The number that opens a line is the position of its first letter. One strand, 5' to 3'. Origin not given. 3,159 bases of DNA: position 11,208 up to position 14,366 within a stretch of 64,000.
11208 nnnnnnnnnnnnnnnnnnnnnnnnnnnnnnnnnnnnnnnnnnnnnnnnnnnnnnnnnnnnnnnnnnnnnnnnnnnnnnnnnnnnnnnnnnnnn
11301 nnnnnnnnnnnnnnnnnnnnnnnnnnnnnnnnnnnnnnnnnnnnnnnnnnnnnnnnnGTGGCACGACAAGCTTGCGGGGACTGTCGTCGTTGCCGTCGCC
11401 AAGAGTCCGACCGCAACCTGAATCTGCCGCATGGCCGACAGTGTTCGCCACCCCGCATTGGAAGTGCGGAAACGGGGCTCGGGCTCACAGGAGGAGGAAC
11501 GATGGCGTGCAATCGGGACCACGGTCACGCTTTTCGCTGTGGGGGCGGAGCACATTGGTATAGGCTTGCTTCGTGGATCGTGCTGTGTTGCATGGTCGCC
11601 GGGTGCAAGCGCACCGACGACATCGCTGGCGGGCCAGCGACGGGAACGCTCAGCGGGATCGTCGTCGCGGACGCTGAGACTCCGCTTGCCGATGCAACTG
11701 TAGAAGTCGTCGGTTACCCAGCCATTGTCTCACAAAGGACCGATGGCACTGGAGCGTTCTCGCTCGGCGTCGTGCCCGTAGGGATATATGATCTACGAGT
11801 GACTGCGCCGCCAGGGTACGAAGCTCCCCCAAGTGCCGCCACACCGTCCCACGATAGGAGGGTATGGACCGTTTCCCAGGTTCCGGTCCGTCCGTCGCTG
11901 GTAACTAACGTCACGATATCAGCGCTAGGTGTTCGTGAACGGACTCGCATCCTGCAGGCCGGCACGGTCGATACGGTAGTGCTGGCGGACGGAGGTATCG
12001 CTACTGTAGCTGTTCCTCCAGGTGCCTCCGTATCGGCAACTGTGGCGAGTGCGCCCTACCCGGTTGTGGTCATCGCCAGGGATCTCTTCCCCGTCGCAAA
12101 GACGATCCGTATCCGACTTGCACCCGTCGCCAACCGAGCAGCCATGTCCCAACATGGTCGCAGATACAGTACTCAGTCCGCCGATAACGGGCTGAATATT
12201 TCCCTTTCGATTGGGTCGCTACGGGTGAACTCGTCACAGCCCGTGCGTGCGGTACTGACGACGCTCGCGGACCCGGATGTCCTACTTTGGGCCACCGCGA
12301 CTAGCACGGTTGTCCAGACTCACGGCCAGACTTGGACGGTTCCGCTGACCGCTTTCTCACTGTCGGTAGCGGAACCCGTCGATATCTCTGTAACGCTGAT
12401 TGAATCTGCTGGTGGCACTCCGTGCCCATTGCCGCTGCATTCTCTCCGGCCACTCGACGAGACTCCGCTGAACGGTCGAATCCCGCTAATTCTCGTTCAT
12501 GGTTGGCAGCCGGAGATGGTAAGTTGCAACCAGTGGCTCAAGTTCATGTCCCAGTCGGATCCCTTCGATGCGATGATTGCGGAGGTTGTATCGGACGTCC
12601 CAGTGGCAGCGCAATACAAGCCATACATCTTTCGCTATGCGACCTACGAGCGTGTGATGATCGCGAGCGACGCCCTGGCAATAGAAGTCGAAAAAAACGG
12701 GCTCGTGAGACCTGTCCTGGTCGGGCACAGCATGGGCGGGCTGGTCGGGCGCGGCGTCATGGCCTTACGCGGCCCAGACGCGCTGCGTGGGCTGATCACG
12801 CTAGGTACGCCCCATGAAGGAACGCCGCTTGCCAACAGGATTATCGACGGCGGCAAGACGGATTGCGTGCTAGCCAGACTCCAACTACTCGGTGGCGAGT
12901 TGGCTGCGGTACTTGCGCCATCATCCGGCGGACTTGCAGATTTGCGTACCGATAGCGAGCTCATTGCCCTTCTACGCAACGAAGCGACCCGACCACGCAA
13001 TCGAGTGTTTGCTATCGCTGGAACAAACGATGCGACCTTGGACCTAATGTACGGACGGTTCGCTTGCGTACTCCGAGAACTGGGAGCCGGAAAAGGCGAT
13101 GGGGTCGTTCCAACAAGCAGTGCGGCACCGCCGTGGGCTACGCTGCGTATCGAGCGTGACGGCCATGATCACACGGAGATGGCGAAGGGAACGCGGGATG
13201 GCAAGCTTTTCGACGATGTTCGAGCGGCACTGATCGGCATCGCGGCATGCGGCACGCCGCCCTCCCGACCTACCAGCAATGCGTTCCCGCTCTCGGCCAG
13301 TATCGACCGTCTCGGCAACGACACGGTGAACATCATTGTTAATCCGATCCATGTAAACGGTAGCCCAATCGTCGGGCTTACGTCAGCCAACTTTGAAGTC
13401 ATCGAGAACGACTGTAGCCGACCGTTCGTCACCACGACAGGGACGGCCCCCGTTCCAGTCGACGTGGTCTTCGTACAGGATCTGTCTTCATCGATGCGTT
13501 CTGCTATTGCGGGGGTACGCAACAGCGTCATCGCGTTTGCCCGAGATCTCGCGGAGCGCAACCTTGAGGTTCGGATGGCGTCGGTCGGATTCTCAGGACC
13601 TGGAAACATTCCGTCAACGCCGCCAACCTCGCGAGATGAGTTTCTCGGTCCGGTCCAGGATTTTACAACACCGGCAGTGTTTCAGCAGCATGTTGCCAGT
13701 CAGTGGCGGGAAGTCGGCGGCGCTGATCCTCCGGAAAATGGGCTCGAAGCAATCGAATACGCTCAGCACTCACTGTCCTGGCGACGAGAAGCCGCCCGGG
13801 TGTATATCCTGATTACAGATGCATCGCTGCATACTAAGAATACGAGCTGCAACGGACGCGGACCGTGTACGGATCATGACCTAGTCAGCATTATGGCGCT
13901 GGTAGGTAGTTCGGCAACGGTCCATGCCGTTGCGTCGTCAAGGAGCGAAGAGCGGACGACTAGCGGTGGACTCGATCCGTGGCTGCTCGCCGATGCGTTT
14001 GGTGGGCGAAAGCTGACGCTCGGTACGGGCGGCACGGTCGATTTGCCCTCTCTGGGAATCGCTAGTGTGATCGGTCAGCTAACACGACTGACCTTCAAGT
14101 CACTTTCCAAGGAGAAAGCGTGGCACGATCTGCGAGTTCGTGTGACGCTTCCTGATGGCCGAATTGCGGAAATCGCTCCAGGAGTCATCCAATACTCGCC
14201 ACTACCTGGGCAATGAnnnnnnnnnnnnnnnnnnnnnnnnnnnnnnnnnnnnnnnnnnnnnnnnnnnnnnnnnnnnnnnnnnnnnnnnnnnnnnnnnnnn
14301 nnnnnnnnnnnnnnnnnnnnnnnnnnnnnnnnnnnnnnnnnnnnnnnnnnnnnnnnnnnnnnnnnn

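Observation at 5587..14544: Lower-GC islet: STAND regulator transcribed divergently from a lipoprotein / Zn-ribbon-RDD / lipase-vWA operon (candidate uncharacterised envelope system)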

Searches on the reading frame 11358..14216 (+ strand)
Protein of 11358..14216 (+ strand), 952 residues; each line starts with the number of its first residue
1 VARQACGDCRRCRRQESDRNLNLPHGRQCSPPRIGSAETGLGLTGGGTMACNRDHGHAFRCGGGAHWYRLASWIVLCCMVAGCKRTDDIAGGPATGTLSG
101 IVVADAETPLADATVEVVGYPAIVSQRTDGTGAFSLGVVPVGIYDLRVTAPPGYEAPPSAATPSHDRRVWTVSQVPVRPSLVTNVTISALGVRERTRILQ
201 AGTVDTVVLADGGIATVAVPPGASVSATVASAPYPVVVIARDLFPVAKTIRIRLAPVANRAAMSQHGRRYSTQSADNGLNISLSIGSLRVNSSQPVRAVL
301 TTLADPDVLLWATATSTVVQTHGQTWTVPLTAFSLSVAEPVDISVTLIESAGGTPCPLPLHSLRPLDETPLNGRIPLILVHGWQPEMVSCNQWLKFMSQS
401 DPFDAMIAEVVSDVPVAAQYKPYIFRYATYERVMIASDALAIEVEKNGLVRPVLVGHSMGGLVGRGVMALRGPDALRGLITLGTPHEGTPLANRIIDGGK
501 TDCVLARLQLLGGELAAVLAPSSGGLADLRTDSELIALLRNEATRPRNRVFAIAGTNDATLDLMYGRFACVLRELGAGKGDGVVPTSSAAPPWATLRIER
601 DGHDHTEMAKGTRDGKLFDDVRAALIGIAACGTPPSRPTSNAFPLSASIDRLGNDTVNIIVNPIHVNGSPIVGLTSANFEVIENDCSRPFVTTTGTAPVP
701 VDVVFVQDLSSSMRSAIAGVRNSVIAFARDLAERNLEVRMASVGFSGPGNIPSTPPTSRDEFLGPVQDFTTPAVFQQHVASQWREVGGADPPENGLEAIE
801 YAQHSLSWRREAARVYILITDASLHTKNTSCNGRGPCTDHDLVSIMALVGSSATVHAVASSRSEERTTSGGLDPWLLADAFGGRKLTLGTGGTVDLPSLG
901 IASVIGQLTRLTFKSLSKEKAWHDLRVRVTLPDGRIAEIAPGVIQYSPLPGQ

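Call 7: search_protein_families(library=pfam, proteins=[window:11358-14216:+], max_evalue=0.01)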
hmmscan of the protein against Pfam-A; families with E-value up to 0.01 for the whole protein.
window:11358-14216:+ (952 aa): 7 families
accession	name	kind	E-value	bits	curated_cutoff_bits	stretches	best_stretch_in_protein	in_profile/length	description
PF07819.20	PGAP1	-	5.5e-07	30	24.3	1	453-493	94-136/233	PGAP1-like alpha/beta domain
PF13620.12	CarboxypepD_reg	-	1.6e-06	28.8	32.3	1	97-151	1-57/82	Carboxypeptidase regulatory-like domain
PF00561.26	Abhydrolase_1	-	3e-06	27.5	25.8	1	428-497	48-117/245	alpha/beta hydrolase fold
PF00362.24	Integrin_beta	-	6.6e-05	23.2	24.8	0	774-828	95-151/248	Integrin beta chain VWA domain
PF00092.34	VWA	-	0.0003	21.5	23.8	1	702-824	1-115/174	von Willebrand factor type A domain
PF02089.21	Palm_thioest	-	0.00041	20.6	26.8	1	376-489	1-113/254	Palmitoyl protein thioesterase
PF25106.1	VWA_4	-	0.0027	17.7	27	0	704-824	3-106/169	von Willebrand factor A domain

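Call 8: search_protein_families(library=ncbifam, proteins=[window:11358-14216:+], max_evalue=0.01)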
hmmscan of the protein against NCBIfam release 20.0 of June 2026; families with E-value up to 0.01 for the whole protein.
window:11358-14216:+ (952 aa): 1 family
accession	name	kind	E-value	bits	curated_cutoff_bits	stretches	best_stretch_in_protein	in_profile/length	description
TIGR03436.1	acidobact_VWFA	subfamily_domain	0.00023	20.8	81.25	1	656-738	9-104/324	VWA domain-containing protein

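Call 10: find_homologous_proteins(query=window:11499-14216:+)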
Query window:11499-14216:+ (905 aa): 16 proteins with E <= 0.001 among 8000 candidates.
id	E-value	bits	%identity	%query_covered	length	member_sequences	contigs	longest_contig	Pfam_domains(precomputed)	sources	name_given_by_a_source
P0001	0.0e+0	2026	100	100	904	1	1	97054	PF00561.27,PF13620.13,PF07819.20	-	-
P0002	3.3e-197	676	43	94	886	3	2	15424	PF25106.2,PF00561.27,PF13620.13,PF07819.20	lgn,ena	-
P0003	1.6e-192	660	42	97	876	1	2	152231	PF00362.25,PF00561.27,PF13620.13,PF07819.20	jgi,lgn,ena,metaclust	metaclust:\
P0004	2.2e-166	574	40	97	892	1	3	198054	PF13620.13,PF07819.20,PF17210.10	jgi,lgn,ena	-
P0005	4.7e-161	556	42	92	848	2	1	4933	PF00561.27,PF07819.20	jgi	-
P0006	1.8e-153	531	37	97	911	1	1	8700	PF02089.22,PF13715.13,PF00561.27,PF13620.13,PF07819.20,PF22904.4,PF17210.10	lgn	-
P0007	8.3e-149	516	39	98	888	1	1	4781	PF02089.22,PF13620.13,PF07819.20,PF17210.10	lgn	-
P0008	8.7e-144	499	36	96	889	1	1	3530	PF02089.22,PF13620.13,PF07819.20,PF17210.10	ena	-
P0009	6.1e-143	496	39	94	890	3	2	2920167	PF02089.22,PF13620.13,PF07819.20,PF17210.10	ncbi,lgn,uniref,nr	ncbi:carboxypeptidase regulatory-like domain-containing protein [Longimicrobium terrae]|uniref:Pimel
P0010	2.0e-140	488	45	64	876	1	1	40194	PF02089.22,PF12697.14,PF00561.27,PF13620.13,PF07819.20,PF17210.10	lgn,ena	-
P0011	1.5e-134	469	45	64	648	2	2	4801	PF00561.27,PF07819.20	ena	-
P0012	3.6e-16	77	28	52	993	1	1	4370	PF26549.1,PF12697.14,PF26550.2,PF13620.13,PF07819.20,PF07676.19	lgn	-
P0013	1.1e-15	75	27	46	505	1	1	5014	PF02089.22,PF05057.21,PF13620.13,PF07819.20,PF24096.3,PF22904.4,PF17210.10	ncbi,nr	ncbi:MAG: hypothetical protein JWP08_482, partial [Bryobacterales bacterium]|nr:hypothetical protein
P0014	9.1e-12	62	30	27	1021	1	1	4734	PF02089.22,PF12697.14,PF13385.14,PF00561.27,PF07819.20,PF24096.3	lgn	-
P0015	9.2e-6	42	27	28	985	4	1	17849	PF10342.16,PF18962.8,PF13860.13,PF07819.20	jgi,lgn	-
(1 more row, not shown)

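Call 11: find_encoding_contigs(protein=P0009, flank=10000, max_places=2)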
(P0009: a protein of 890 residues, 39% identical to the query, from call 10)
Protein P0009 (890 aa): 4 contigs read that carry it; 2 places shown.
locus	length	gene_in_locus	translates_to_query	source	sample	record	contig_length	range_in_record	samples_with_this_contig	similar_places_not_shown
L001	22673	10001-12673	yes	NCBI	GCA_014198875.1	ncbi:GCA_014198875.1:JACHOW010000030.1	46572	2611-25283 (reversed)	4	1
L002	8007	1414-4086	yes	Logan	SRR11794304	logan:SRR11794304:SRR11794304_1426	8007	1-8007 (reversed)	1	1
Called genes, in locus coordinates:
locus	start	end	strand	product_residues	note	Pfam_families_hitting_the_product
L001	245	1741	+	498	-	-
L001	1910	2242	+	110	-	-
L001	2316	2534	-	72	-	-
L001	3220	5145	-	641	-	PF02784:Orn_Arg_deC_N, PF17810:Arg_decarb_HB, PF17944:Arg_decarbox_C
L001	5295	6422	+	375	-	PF21571:ArgZ-like_C_1st (weak), PF21570:ArgZ-like_C_2nd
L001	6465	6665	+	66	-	PF09926:DUF2158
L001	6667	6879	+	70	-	PF22266:DUF6953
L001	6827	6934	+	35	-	-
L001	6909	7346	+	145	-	-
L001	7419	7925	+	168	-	PF01475:FUR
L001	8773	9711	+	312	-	PF00491:Arginase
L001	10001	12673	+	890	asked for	PF13620:CarboxypepD_reg, PF17210:SdrD_B, PF02089:Palm_thioest (weak), PF07819:PGAP1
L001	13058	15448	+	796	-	PF02368:Big_2 (weak)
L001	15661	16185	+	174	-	PF01613:Flavin_Reduct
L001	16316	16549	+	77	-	-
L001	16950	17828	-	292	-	PF02146:SIR2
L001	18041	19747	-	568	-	PF00199:Catalase, PF06628:Catalase-rel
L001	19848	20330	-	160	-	PF12802:MarR_2, PF13551:HTH_29 (weak)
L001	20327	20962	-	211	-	PF01965:DJ-1_PfpI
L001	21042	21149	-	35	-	-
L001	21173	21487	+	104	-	-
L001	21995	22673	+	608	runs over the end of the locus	PF00009:GTP_EFTU, PF01926:MMR_HSR1 (faint), PF22042:EF-G_D2, PF03144:GTP_EFTU_D2, PF00679:EFG_C, PF21018:BipA_C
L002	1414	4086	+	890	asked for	PF13620:CarboxypepD_reg, PF17210:SdrD_B, PF02089:Palm_thioest (weak), PF07819:PGAP1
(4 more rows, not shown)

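Call 12: find_encoding_contigs(protein=P0003, flank=10000, max_places=2)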
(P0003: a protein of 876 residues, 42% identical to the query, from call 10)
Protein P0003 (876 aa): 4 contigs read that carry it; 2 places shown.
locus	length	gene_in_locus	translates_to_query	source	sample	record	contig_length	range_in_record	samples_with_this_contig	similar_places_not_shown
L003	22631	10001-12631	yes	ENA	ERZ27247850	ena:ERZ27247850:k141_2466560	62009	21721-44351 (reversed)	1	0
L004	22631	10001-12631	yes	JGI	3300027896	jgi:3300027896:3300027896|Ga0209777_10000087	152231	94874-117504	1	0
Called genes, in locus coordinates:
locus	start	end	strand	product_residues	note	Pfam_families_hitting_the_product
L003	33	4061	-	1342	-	PF03704:BTAD, PF13191:AAA_16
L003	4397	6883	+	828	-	-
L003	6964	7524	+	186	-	-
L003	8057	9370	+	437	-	-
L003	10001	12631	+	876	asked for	PF13620:CarboxypepD_reg (weak), PF00561:Abhydrolase_1 (weak), PF07819:PGAP1, PF00362:Integrin_beta (faint)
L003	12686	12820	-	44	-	-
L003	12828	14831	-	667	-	PF02518:HATPase_c, PF00204:DNA_gyraseB, PF01751:Toprim, PF00986:DNA_gyraseB_C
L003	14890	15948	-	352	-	PF05235:CHAD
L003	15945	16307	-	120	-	PF05258:DciA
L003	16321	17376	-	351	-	PF02463:SMC_N, PF13304:AAA_21 (faint)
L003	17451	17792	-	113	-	-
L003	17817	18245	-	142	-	-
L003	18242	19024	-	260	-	PF00378:ECH_1, PF16113:ECH_2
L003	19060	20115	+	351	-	PF01008:IF-2B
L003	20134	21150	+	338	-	PF08240:ADH_N, PF00107:ADH_zinc_N, PF13602:ADH_zinc_N_2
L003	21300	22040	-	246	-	-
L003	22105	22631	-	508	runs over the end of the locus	PF13428:TPR_14 (faint), PF07719:TPR_2 (faint), PF13414:TPR_11 (weak), PF13431:TPR_17 (faint), PF13432:TPR_16 (weak), PF14559:TPR_19 (weak)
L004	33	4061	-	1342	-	PF03704:BTAD, PF13191:AAA_16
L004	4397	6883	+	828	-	-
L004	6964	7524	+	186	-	-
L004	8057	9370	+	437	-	-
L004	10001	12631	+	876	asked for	PF13620:CarboxypepD_reg (weak), PF00561:Abhydrolase_1 (weak), PF07819:PGAP1, PF00362:Integrin_beta (faint)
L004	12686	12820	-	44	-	-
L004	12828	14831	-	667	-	PF02518:HATPase_c, PF00204:DNA_gyraseB, PF01751:Toprim, PF00986:DNA_gyraseB_C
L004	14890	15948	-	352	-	PF05235:CHAD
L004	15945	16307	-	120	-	PF05258:DciA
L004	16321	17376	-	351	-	PF02463:SMC_N, PF13304:AAA_21 (faint)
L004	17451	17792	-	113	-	-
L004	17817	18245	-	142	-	-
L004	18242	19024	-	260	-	PF00378:ECH_1, PF16113:ECH_2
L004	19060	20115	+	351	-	PF01008:IF-2B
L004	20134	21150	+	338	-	PF08240:ADH_N, PF00107:ADH_zinc_N, PF13602:ADH_zinc_N_2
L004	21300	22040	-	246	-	-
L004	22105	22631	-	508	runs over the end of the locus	PF13428:TPR_14 (faint), PF07719:TPR_2 (faint), PF13414:TPR_11 (weak), PF13431:TPR_17 (faint), PF13432:TPR_16 (weak), PF14559:TPR_19 (weak)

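Call 13: find_encoding_contigs(protein=P0004, flank=10000, max_places=2)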
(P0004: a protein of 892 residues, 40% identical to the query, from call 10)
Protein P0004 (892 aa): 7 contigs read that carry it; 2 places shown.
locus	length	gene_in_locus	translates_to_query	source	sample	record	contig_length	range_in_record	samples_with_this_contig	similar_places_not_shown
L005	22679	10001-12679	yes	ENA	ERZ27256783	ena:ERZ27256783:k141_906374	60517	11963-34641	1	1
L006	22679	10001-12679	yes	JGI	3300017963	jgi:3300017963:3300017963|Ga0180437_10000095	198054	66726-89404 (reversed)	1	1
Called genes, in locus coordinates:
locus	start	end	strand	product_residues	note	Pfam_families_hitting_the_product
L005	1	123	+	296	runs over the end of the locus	PF14237:GYF_2, PF06271:RDD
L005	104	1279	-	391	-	PF01546:Peptidase_M20, PF07687:M20_dimer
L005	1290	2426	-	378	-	PF02746:MR_MLE_N, PF26685:DUF8230_C, PF13378:MR_MLE_C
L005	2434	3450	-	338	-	PF00583:Acetyltransf_1 (weak), PF13508:Acetyltransf_7 (weak)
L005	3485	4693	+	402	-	PF01436:NHL (faint), PF17170:DUF5128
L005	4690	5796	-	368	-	-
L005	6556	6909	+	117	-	PF13560:HTH_31, PF12844:HTH_19 (weak), PF01381:HTH_3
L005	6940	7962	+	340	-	-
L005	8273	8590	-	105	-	-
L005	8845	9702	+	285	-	PF01370:Epimerase, PF05368:NmrA, PF16363:GDP_Man_Dehyd (weak), PF13460:NAD_binding_10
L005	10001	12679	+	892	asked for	PF17210:SdrD_B (faint), PF13620:CarboxypepD_reg (weak), PF07819:PGAP1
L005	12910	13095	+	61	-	PF18912:DZR_2 (faint), PF12773:DZR, PF13240:Zn_Ribbon_1 (weak), PF24463:DUF7577 (faint)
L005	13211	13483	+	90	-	-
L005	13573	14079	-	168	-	-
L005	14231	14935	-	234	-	PF00106:adh_short, PF08659:KR, PF01370:Epimerase (weak), PF13460:NAD_binding_10 (weak), PF13561:adh_short_C2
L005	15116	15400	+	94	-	-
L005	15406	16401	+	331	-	-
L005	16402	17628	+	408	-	-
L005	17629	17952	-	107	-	PF13560:HTH_31 (weak), PF01381:HTH_3, PF13443:HTH_26 (weak)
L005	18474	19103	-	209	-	PF05685:Uma2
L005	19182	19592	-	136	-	-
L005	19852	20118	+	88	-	PF01402:RHH_1 (weak)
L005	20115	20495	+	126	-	PF01850:PIN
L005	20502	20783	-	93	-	-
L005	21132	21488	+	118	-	-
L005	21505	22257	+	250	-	PF13424:TPR_12 (faint), PF00515:TPR_1 (faint), PF07719:TPR_2 (faint), PF13181:TPR_8 (faint), PF13432:TPR_16 (weak)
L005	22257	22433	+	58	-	-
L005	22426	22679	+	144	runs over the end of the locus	-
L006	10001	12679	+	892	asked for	PF17210:SdrD_B (faint), PF13620:CarboxypepD_reg (weak), PF07819:PGAP1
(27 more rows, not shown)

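Call 15: find_encoding_contigs(protein=P0002, flank=10000, max_places=2)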
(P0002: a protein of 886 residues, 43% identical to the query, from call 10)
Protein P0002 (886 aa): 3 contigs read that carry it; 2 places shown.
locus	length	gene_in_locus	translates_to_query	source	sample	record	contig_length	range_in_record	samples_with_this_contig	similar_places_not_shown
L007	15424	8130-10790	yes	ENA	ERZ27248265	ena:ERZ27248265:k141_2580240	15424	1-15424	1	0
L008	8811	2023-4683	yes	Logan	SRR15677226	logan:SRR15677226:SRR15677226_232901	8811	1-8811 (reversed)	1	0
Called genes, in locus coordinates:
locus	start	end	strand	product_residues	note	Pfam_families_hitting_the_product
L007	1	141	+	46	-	?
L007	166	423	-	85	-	PF01402:RHH_1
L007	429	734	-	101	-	-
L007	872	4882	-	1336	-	PF13191:AAA_16, PF07676:PD40 (faint), PF26549:Tricorn_N, PF00930:DPPIV_N (weak), PF26549:Tricorn_N, PF26918:Ig_Eae (faint)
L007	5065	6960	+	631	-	PF07705:CARDB, PF10633:NPCBM_assoc (faint), PF16116:DUF4832 (faint), PF15418:DUF4625 (faint), PF07705:CARDB, PF13385:Laminin_G_3, PF02210:Laminin_G_2 (weak)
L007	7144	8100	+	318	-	PF25174:Beta-prop_THOC3 (faint), PF26549:Tricorn_N (weak), PF10647:Gmad1 (faint), PF26550:Tricorn_2nd, PF26549:Tricorn_N, PF07676:PD40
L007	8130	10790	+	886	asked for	PF13620:CarboxypepD_reg, PF07819:PGAP1, PF00561:Abhydrolase_1 (weak), PF25106:VWA_4 (faint)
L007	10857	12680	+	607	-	-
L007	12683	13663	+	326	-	-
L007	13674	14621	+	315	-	-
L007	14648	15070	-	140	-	PF05670:NFACT-R_1, PF18297:NFACT-R_2 (faint)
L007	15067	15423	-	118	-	?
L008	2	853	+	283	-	?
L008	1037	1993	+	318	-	PF25174:Beta-prop_THOC3 (faint), PF26549:Tricorn_N (weak), PF10647:Gmad1 (faint), PF26550:Tricorn_2nd, PF26549:Tricorn_N, PF07676:PD40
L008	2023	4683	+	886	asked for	PF13620:CarboxypepD_reg, PF07819:PGAP1, PF00561:Abhydrolase_1 (weak), PF25106:VWA_4 (faint)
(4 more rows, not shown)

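Call 16: find_encoding_contigs(protein=P0010, flank=10000, max_places=2)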
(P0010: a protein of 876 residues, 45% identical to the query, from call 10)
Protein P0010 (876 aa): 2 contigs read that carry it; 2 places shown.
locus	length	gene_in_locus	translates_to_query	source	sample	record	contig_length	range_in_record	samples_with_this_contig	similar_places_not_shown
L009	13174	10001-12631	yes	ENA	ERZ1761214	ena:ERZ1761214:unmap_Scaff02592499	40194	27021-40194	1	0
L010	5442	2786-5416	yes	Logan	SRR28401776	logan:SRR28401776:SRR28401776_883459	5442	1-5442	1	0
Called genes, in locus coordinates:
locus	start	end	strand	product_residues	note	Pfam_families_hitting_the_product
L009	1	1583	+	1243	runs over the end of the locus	-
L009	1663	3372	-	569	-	PF00069:Pkinase, PF07714:PK_Tyr_Ser-Thr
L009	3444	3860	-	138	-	PF13470:PIN_3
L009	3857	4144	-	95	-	PF02604:PhdYeFM_antitox (weak)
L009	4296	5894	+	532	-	PF01266:DAO (faint), PF13450:NAD_binding_8 (weak), PF00732:GMC_oxred_N (weak), PF05199:GMC_oxred_C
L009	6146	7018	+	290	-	PF01223:Endonuclease_NS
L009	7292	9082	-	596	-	PF03704:BTAD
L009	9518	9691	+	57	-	-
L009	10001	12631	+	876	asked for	PF13620:CarboxypepD_reg, PF17210:SdrD_B (weak), PF02089:Palm_thioest (weak), PF12697:Abhydrolase_6, PF00561:Abhydrolase_1 (weak), PF07819:PGAP1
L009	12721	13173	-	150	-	?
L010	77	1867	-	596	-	PF03704:BTAD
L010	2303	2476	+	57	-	-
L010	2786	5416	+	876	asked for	PF13620:CarboxypepD_reg, PF17210:SdrD_B (weak), PF02089:Palm_thioest (weak), PF12697:Abhydrolase_6, PF00561:Abhydrolase_1 (weak), PF07819:PGAP1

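Call 17: find_encoding_contigs(protein=P0006, flank=10000, max_places=2)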
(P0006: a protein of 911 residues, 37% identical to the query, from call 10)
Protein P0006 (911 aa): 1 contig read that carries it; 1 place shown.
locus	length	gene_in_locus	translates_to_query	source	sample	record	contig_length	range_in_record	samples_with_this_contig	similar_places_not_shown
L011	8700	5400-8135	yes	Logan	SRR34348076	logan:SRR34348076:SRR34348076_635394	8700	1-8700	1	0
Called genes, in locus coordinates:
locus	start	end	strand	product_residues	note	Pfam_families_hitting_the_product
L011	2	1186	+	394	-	?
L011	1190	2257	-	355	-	-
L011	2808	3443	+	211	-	PF13505:OMP_b-brl, PF13568:OMP_b-brl_2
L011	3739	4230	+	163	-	-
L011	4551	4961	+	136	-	PF08308:PEGA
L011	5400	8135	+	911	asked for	PF13620:CarboxypepD_reg, PF13715:CarbopepD_reg_2 (weak), PF17210:SdrD_B, PF22904:NOMO1-like_2nd, PF02089:Palm_thioest (weak), PF00561:Abhydrolase_1, PF07819:PGAP1 (weak)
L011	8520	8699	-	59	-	?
